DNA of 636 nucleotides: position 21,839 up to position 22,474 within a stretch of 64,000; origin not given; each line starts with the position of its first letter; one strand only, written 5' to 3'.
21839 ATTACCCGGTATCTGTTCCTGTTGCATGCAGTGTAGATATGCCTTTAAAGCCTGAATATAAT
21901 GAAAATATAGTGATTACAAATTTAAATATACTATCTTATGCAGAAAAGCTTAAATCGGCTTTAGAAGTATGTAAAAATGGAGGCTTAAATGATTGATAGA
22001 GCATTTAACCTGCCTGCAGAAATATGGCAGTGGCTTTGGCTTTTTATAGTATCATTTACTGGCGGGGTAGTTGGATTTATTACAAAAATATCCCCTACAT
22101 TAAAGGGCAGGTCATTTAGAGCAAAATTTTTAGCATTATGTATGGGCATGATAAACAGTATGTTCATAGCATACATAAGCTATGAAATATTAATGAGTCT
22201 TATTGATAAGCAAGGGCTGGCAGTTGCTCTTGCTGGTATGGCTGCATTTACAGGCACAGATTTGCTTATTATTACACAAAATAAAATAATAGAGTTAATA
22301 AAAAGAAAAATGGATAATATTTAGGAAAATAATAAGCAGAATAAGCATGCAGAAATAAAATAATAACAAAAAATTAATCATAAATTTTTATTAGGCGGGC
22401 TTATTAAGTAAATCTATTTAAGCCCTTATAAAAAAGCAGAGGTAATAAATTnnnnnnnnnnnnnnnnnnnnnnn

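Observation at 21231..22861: Orphan spanin-spanin-holin-M15 endolysin operon: candidate type 10 secretion or programmed lysis module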

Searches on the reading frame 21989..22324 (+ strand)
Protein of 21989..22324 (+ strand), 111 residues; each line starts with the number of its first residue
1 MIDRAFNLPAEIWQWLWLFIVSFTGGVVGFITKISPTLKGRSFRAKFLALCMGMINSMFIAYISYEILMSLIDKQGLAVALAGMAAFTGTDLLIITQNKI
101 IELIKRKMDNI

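Call 5: search_protein_families(library=pfam, proteins=[window:21989-22324:+], max_evalue=1)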
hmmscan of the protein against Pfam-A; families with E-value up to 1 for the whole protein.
window:21989-22324:+ (111 aa): 1 family
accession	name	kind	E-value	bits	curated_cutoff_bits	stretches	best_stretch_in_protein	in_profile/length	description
PF16083.10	Phage_holin_3_3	-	4.8e-06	27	28.4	1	16-95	1-76/78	LydA holin phage, holin superfamily III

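Call 6: search_protein_families(library=phrogs, proteins=[window:21989-22324:+], max_evalue=1)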
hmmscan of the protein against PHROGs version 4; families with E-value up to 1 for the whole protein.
window:21989-22324:+ (111 aa): 5 families
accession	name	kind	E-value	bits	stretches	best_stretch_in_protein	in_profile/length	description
phrog_2073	-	lysis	3e-17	63.9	1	11-110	7-103/104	holin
phrog_785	-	lysis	5.1e-08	33.6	1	10-107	9-104/107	holin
phrog_6384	-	lysis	2e-07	31.7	1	15-107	14-105/111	holin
phrog_126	-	lysis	0.15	13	1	11-96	10-96/114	holin/anti-holin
phrog_198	-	lysis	0.44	11.5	0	11-76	49-109/125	holin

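Call 36: find_related_loci(query=window:21989-22324:+, collection=viral_contigs, flank=6000)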
Query window:21989-22324:+ (111 aa) in viral_contigs; peptide patterns used: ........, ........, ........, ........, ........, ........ (x = any residue, [..] = any of these).
47 stretches matched a pattern, but none encodes a relative of the query by tblastn (E <= 1e-3).

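Call 37: find_homologous_proteins(query=window:21989-22324:+)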
Query window:21989-22324:+ (111 aa): 29 proteins with E <= 0.001 among 38 candidates.
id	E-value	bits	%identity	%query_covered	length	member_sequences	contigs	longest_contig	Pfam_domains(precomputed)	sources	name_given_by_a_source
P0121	4.6e-65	234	100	100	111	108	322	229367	PF16083.11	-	-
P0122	4.5e-63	228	96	100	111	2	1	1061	PF16083.11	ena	-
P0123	5.5e-63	228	96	100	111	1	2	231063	PF16083.11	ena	-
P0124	7.2e-63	227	96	100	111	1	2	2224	PF16083.11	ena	-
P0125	7.8e-63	227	96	100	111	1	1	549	PF16083.11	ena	-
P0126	1.5e-59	217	90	100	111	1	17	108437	-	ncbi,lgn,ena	-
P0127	2.3e-59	216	89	100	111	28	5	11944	-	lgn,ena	-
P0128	2.4e-59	216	90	100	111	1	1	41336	-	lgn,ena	-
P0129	6.8e-59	215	88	100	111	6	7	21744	-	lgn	-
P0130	6.9e-59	215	89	100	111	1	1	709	-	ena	-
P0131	8.1e-59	214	88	100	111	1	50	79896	-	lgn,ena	-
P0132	1.9e-58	213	87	100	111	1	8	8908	-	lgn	-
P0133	2.0e-57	210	91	100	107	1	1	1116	-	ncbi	-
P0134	1.4e-55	204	88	96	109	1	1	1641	PF16083.11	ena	-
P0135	8.4e-54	198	80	100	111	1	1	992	PF16083.11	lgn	-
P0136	1.5e-53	197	82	100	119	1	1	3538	-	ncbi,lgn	-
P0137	1.7e-53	197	81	100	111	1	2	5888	PF16083.11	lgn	-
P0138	3.0e-53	196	82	98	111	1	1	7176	PF16083.11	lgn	-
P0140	8.5e-50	185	76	100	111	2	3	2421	PF16083.11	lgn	-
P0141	5.1e-48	180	73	100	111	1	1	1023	PF16083.11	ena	-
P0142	1.6e-47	178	70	100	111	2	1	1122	PF16083.11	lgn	-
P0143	2.1e-47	178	68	99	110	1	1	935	PF16083.11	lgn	-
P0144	4.3e-47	177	70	99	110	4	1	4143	PF16083.11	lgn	-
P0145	2.0e-46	174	70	100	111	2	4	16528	PF16083.11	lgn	-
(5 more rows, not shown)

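Call 38: find_encoding_contigs(protein=P0145, flank=10000, max_places=3)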
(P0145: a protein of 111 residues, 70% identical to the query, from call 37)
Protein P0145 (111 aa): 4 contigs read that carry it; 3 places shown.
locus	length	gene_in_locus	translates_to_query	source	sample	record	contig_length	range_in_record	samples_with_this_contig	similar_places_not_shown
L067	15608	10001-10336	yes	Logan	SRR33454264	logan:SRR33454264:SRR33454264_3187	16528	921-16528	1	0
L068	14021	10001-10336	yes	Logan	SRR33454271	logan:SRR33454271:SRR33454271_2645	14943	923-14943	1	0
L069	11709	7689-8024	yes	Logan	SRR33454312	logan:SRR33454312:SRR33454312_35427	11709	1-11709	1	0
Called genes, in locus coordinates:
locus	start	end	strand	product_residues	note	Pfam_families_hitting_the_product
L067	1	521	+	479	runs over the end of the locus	?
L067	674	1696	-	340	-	PF02547:Queuosine_synth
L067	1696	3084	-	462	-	PF14821:Thr_synth_N, PF00291:PALP, PF24857:THR4_C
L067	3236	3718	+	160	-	PF02542:YgbB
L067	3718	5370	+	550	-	PF00753:Lactamase_B (weak), PF22505:RNase_J_b_CASP, PF07521:RMMBL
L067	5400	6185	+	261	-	PF02673:BacA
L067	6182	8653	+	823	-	PF13491:FtsK_4TM, PF17854:FtsK_alpha, PF01580:FtsK_SpoIIIE, PF09397:FtsK_gamma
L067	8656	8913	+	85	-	PF01361:Tautomerase (weak)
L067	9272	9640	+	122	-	-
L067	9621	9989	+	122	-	-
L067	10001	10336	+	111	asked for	PF16083:Phage_holin_3_3 (weak)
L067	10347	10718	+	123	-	PF13539:Peptidase_M15_4 (weak)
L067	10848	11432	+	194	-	-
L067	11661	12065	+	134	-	PF01475:FUR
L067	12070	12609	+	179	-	PF00210:Ferritin (weak), PF02915:Rubrerythrin, PF21349:RUBY_RBDX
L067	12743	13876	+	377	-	PF00034:Cytochrom_C (faint), PF03150:CCP_MauG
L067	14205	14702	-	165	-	PF06897:DUF1269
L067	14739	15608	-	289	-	?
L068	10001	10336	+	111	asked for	PF16083:Phage_holin_3_3 (weak)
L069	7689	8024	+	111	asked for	PF16083:Phage_holin_3_3 (weak)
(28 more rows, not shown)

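Call 39: find_encoding_contigs(protein=P0126, flank=10000, max_places=3)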
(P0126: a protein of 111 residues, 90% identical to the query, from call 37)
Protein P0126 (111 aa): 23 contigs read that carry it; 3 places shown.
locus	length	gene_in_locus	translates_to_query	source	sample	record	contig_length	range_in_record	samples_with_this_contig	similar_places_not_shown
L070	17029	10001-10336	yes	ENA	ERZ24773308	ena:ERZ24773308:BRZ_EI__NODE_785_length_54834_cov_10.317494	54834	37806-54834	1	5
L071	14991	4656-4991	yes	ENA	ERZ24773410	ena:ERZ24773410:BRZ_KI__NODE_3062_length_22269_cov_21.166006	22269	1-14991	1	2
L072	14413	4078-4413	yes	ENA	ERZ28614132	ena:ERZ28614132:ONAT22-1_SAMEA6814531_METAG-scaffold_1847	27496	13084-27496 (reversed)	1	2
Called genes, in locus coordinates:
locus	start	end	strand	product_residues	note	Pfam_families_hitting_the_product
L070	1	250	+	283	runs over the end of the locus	-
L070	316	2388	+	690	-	-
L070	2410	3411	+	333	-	-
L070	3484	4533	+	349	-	-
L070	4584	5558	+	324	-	-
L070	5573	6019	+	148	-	PF00583:Acetyltransf_1, PF13673:Acetyltransf_10, PF13508:Acetyltransf_7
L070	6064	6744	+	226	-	PF23310:TPR_27 (weak), PF08238:Sel1 (faint)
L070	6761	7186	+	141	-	PF00583:Acetyltransf_1, PF13673:Acetyltransf_10, PF13508:Acetyltransf_7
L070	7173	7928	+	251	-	PF01551:Peptidase_M23 (weak)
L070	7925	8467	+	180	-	-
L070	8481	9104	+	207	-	-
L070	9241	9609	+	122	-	-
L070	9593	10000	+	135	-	-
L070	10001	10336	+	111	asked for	-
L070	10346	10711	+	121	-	PF13539:Peptidase_M15_4 (weak)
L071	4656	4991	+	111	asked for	-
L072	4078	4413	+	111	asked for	-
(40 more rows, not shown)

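Call 40: list_cluster_members(proteins=[P0126, P0133, P0136, P0003, P0046, P0023, P0094, P0108])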
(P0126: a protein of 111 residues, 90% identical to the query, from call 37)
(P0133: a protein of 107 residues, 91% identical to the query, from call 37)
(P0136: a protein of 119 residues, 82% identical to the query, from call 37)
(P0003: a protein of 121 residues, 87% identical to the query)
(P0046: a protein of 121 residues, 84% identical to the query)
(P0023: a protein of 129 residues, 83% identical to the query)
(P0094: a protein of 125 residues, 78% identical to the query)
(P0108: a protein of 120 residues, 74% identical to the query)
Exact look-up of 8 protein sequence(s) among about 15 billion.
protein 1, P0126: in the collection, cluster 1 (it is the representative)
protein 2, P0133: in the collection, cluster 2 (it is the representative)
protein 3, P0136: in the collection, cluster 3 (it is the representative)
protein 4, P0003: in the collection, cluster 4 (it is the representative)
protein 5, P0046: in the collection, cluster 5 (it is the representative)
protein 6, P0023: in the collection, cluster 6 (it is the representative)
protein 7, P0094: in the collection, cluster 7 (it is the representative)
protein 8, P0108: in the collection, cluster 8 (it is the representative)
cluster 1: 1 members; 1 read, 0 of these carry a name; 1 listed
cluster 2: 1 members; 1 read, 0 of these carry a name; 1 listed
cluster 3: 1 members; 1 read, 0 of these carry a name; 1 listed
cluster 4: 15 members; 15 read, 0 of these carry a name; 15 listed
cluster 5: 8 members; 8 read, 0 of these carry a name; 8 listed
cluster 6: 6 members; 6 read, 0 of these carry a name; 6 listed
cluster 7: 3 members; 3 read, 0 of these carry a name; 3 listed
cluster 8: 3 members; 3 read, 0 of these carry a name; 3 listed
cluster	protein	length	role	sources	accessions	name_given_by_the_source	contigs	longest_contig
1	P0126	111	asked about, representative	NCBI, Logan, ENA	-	-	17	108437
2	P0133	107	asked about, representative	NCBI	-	-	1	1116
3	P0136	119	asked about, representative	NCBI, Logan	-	-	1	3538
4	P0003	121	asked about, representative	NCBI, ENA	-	-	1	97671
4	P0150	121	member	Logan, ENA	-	-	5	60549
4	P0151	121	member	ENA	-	-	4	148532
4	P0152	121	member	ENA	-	-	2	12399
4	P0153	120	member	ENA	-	-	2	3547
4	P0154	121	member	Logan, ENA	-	-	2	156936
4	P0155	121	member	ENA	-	-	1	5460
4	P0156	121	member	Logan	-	-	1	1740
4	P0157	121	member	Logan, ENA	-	-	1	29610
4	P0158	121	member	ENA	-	-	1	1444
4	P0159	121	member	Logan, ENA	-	-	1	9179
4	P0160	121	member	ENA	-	-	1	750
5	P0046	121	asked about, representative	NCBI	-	-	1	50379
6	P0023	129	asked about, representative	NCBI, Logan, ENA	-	-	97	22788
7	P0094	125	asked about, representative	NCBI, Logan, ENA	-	-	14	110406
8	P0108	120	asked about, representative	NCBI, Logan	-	-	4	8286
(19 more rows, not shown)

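Call 43: search_protein_families(library=phrogs, proteins=[L067:9272-9640:+, L067:9621-9989:+, L067:10001-10336:+, L067:10347-10718:+, L067:10848-11432:+], max_evalue=0.01)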
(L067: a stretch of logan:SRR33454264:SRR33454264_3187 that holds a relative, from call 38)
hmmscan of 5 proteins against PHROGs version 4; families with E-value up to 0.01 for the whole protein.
L067:9272-9640:+ (122 aa): 1 family
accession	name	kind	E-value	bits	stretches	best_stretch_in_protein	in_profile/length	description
phrog_1955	-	unknown function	2.4e-07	31.9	1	9-107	14-94/106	-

L067:9621-9989:+ (122 aa): 1 family
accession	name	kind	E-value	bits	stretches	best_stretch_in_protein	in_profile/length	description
phrog_2291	-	unknown function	2.7e-11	44.1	1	60-121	8-73/81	-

L067:10001-10336:+ (111 aa): 3 families
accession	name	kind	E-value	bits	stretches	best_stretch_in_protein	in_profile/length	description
phrog_2073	-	lysis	3.4e-15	57.2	1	10-110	6-103/104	holin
phrog_785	-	lysis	3.5e-07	30.9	1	11-107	10-104/107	holin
phrog_6384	-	lysis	6.3e-07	30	1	15-107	14-105/111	holin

L067:10347-10718:+ (123 aa): 6 families
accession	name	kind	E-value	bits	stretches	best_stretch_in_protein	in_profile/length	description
phrog_465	-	lysis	3.6e-33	116.1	1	1-121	42-166/292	endolysin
phrog_1768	-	lysis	1.6e-07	30.4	1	16-120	933-1038/1577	endolysin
phrog_15351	-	lysis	9.3e-07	29.4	1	18-121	28-137/289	endolysin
phrog_5115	-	moron, auxiliary metabolic gene and host takeover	2.3e-06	28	1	17-121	22-122/283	ferredoxin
phrog_6523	-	lysis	9.7e-06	26.5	1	13-121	22-130/255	endolysin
phrog_2649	-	lysis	0.0014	19.5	1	17-120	19-127/261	endolysin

L067:10848-11432:+ (194 aa): 0 families

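Call 48: search_dna_similar(query=window:21989-22324:+, collection=phages, mode=protein, max_evalue=0.001, max_rows=15)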
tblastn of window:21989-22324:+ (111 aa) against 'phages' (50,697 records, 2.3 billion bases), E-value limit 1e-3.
Records with a match: 1; places in all: 1; records where one place covers at least 80% of the query: 1.
Best place of each record, by identity: <60% 1.
By first word of the organism name: Campylobacter 1.
By host as written in the record: Campylobacter coli CAN 10 1.
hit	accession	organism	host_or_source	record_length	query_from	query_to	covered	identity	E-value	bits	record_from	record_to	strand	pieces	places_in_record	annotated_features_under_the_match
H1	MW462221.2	Campylobacter phage CAM-P21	Campylobacter coli CAN 10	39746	11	111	91%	37.6%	3e-12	67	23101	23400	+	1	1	holin/antiholin component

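Call 50: get_annotated_region(hit=H1, flank=3000)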
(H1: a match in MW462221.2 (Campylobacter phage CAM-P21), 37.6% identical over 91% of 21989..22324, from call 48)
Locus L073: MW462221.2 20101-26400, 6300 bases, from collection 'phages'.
description: Campylobacter phage CAM-P21, complete genome.
organism: Campylobacter phage CAM-P21 (NCBI taxid 2806604)
taxonomy: Viruses; Duplodnaviria; Heunggongvirae; Uroviricota; Caudoviricetes
host: Campylobacter coli CAN 10; source: chicken; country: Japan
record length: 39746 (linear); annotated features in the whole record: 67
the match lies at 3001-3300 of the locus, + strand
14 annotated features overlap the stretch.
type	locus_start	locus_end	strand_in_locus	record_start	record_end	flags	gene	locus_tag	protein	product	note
CDS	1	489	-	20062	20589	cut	-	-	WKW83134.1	hypothetical protein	rasttk_feature_annotation_tool=annotate_proteins_km er_v2; rasttk_feature_creation_tool=/opt/patric-common/ ...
CDS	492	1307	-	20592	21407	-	-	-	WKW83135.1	hypothetical protein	rasttk_feature_annotation_tool=annotate_proteins_km er_v2; rasttk_feature_creation_tool=/opt/patric-common/ ...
CDS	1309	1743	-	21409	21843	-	-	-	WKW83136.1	hypothetical protein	rasttk_feature_annotation_tool=annotate_proteins_km er_v2; rasttk_feature_creation_tool=/opt/patric-common/ ...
CDS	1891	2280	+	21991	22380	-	-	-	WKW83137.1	hypothetical protein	rasttk_feature_annotation_tool=annotate_proteins_km er_v2; rasttk_feature_creation_tool=/opt/patric-common/ ...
CDS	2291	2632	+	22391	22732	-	-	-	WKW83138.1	hypothetical protein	rasttk_feature_annotation_tool=annotate_proteins_km er_v2; rasttk_feature_creation_tool=/opt/patric-common/ ...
CDS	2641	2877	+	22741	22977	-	-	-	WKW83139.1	putative lipoprotein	rasttk_feature_annotation_tool=annotate_proteins_km er_v2; rasttk_feature_creation_tool=/opt/patric-common/ ...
CDS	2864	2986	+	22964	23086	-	-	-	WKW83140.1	hypothetical protein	rasttk_feature_annotation_tool=annotate_proteins_km er_v2; rasttk_feature_creation_tool=/opt/patric-common/ ...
CDS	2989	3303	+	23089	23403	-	-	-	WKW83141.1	holin/antiholin component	rasttk_feature_annotation_tool=annotate_proteins_km er_v2; rasttk_feature_creation_tool=/opt/patric-common/ ...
CDS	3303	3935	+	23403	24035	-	-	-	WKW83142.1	baseplate assembly protein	rasttk_feature_annotation_tool=annotate_proteins_km er_v2; rasttk_feature_creation_tool=/opt/patric-common/ ...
CDS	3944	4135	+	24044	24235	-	-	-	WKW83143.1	hypothetical protein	rasttk_feature_annotation_tool=annotate_proteins_km er_v2; rasttk_feature_creation_tool=/opt/patric-common/ ...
CDS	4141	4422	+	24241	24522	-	-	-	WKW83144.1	baseplate assembly protein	rasttk_feature_annotation_tool=annotate_proteins_km er_v2; rasttk_feature_creation_tool=/opt/patric-common/ ...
CDS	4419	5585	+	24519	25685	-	-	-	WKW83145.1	baseplate assembly protein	rasttk_feature_annotation_tool=annotate_proteins_km er_v2; rasttk_feature_creation_tool=/opt/patric-common/ ...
CDS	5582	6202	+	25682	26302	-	-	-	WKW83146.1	tail formation protein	rasttk_feature_annotation_tool=annotate_proteins_km er_v2; rasttk_feature_creation_tool=/opt/patric-common/ ...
CDS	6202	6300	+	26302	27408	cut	-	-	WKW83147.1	tail fiber protein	rasttk_feature_annotation_tool=annotate_proteins_km er_v2; rasttk_feature_creation_tool=/opt/patric-common/ ...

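Call 60: find_encoding_contigs(protein=P0131, flank=8000, max_places=3)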
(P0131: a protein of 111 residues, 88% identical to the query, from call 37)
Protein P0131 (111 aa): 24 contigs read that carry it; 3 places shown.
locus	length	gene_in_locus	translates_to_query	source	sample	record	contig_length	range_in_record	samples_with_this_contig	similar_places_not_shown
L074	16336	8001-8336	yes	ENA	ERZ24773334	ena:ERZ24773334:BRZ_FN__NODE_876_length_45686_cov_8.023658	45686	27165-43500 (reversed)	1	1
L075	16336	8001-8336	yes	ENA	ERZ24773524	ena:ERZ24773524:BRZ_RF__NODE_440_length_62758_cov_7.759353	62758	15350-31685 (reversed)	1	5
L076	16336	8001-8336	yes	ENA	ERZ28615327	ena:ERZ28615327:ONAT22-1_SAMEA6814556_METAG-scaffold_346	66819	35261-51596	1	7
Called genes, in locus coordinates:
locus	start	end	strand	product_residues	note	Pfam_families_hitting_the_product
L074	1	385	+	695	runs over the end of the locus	-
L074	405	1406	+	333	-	-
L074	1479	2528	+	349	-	-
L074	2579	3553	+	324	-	-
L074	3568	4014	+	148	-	PF00583:Acetyltransf_1, PF13673:Acetyltransf_10, PF13508:Acetyltransf_7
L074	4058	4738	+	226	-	PF23310:TPR_27 (weak), PF08238:Sel1 (faint)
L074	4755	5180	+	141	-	PF00583:Acetyltransf_1, PF13673:Acetyltransf_10, PF13508:Acetyltransf_7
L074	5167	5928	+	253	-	PF01551:Peptidase_M23 (weak)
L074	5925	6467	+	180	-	-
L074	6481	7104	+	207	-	-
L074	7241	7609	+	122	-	-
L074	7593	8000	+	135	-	-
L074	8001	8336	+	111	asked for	-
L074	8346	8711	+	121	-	PF13539:Peptidase_M15_4 (weak)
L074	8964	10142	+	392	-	PF25917:BSH_RND, PF25881:HH_YBHG (weak), PF25885:HH_EMRA, PF25876:HH_MFP_RND, PF25944:Beta-barrel_RND, PF25967:RND-MFP_C, PF25989:YknX_C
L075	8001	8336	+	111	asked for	-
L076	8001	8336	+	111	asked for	-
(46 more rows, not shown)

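Call 61: find_encoding_contigs(protein=P0138, flank=8000, max_places=2)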
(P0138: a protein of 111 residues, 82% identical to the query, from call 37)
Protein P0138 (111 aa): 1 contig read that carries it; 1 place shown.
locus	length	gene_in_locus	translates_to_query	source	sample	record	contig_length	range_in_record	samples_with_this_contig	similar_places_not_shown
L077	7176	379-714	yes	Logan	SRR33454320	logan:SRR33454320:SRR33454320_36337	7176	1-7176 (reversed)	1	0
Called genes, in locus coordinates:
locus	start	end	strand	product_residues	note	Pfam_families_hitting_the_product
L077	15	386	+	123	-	PF23793:LysC (weak)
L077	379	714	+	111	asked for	PF16083:Phage_holin_3_3 (faint)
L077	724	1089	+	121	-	PF13539:Peptidase_M15_4 (weak)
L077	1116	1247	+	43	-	-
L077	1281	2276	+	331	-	PF08240:ADH_N, PF00107:ADH_zinc_N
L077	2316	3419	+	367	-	-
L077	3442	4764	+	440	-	PF13231:PMT_2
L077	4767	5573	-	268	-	PF12118:SprA-related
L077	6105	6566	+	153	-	PF02381:MraZ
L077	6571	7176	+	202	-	?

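Call 63: find_related_loci(query=A3, collection=viral_contigs, flank=6000)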
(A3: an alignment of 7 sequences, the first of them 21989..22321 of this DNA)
Query A3 (111 aa) in viral_contigs; peptide patterns used: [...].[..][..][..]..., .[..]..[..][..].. (x = any residue, [..] = any of these).
181 stretches matched a pattern; 27 encode a relative of the query (tblastn E <= 1e-3); 27 distinct loci.
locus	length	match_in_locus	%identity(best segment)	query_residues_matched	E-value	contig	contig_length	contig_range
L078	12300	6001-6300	38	11-111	2e-16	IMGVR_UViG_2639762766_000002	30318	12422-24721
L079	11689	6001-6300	38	11-111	2e-16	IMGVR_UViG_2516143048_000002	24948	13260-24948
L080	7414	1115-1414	38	11-111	2e-16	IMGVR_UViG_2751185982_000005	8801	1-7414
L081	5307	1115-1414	38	11-111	2e-16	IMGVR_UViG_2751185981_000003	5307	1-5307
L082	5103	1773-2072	38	11-111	2e-16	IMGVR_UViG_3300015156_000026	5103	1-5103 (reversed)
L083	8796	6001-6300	38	11-111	2e-16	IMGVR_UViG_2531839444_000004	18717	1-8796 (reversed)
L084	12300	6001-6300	38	11-111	2e-16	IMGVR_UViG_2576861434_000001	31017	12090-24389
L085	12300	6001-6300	38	11-111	4e-16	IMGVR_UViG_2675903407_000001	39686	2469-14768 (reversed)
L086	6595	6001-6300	38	11-111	4e-16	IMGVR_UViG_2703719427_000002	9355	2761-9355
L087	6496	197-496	38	11-111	4e-16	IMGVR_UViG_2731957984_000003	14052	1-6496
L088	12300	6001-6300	38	11-111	4e-16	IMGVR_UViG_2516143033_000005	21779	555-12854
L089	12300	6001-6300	38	11-111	4e-16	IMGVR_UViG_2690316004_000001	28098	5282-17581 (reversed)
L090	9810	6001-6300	38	11-111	4e-16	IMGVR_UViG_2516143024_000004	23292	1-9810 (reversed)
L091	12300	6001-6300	38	11-111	4e-16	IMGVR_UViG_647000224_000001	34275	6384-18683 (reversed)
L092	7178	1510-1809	37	11-111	5e-16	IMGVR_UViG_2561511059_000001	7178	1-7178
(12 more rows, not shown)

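Call 68: search_protein_families(library=padloc, proteins=[window:21989-22324:+], max_evalue=0.01)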
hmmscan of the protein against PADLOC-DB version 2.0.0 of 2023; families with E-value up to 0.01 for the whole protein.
window:21989-22324:+ (111 aa): 0 families

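Call 69: search_protein_families(library=ncbifam, proteins=[window:21989-22324:+], max_evalue=0.01)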
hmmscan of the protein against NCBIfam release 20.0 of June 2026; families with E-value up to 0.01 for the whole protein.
window:21989-22324:+ (111 aa): 1 family
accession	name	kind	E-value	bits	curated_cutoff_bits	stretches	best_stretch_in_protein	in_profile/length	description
NF007412.0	PRK09950.1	equivalog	0.0029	16.2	647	1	15-59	316-357/536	BCCT family transporter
